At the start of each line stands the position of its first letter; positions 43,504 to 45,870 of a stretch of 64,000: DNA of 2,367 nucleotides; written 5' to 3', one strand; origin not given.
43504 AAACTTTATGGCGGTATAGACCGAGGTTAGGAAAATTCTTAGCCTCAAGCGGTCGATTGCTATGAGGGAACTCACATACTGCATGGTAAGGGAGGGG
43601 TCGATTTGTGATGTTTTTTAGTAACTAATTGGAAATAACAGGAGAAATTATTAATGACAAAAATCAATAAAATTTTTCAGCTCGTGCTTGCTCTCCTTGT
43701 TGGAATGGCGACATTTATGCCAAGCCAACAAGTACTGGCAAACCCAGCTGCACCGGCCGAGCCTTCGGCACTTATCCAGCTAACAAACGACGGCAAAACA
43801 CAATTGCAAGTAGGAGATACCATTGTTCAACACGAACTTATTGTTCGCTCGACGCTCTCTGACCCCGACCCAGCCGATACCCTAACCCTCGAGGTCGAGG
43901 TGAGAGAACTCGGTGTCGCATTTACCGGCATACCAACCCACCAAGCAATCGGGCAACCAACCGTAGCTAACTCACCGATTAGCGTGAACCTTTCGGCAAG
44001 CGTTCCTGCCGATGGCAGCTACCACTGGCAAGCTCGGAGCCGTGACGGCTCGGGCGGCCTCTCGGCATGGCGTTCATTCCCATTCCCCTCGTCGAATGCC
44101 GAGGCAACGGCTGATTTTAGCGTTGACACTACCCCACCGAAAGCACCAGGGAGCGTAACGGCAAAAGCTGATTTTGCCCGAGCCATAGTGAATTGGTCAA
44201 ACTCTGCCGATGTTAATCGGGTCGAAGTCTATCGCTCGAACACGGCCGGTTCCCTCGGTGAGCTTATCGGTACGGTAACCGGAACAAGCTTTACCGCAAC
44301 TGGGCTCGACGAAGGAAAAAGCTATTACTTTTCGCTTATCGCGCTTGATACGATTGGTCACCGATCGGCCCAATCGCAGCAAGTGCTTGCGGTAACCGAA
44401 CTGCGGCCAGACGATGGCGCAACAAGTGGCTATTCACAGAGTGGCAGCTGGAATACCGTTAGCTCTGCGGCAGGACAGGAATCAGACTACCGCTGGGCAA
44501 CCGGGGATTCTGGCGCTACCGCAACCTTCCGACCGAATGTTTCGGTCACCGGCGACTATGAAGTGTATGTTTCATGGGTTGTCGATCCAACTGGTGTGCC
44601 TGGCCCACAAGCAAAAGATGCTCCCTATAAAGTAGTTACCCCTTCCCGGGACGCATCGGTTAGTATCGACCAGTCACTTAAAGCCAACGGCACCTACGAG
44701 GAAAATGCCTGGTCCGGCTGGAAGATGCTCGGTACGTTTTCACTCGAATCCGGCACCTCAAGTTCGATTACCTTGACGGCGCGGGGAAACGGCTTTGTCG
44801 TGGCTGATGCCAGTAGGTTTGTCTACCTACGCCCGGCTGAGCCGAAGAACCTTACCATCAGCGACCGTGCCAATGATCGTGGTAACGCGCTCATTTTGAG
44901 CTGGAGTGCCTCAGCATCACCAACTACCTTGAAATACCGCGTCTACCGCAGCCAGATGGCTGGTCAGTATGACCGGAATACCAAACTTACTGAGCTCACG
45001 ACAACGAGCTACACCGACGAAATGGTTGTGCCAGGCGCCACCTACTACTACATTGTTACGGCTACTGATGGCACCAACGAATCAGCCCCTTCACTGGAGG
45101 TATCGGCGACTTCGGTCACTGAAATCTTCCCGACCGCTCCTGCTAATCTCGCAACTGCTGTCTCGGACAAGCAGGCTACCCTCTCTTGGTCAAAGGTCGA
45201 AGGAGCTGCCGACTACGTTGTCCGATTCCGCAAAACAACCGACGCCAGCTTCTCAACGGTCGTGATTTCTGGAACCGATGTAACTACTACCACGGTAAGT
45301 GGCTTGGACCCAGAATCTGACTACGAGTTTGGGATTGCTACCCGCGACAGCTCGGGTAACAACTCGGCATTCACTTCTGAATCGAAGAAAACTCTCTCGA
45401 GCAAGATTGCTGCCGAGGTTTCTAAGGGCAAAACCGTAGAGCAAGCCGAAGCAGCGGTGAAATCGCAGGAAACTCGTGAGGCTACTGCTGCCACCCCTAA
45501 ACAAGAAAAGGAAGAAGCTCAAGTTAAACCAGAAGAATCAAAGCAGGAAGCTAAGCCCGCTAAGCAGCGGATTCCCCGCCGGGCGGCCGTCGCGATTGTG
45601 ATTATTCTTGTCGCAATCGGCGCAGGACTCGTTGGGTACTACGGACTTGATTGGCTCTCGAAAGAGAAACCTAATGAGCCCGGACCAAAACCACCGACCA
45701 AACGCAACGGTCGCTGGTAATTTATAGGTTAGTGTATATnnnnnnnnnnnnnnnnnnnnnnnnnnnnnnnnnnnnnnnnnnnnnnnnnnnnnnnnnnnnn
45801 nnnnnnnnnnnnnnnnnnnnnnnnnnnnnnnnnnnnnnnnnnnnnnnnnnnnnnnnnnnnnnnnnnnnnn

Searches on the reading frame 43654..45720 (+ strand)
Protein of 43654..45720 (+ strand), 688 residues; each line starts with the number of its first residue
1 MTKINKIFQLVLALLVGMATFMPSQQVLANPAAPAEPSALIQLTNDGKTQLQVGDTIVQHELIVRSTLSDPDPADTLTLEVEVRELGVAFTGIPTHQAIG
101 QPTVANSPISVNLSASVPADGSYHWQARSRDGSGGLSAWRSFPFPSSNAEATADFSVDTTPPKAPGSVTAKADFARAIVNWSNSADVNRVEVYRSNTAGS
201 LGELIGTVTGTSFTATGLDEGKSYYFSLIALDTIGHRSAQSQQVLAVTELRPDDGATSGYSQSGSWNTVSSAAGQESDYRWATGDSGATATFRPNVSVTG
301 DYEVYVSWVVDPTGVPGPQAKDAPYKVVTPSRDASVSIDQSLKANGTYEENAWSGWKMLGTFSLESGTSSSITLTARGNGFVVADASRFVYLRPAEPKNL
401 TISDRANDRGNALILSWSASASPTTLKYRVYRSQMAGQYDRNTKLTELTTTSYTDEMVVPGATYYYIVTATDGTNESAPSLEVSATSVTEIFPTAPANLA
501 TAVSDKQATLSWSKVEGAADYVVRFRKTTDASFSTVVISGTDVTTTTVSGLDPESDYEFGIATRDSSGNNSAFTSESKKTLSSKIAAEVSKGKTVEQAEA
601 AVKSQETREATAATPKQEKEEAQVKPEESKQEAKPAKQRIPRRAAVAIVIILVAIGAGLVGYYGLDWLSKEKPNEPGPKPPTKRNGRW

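Call 30: search_protein_families(library=pfam, proteins=[window:43654-45720:+], max_evalue=0.00001)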
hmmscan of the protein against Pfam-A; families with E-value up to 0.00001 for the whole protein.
window:43654-45720:+ (688 aa): 2 families
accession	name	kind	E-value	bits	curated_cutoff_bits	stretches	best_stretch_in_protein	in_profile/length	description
PF00041.27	fn3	-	1.5e-18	67.2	25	1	495-570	2-75/84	Fibronectin type III domain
PF25275.1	Golvesin_C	-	5.5e-16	59.3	31.6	1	256-390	7-131/132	Golvesin C-terminal domain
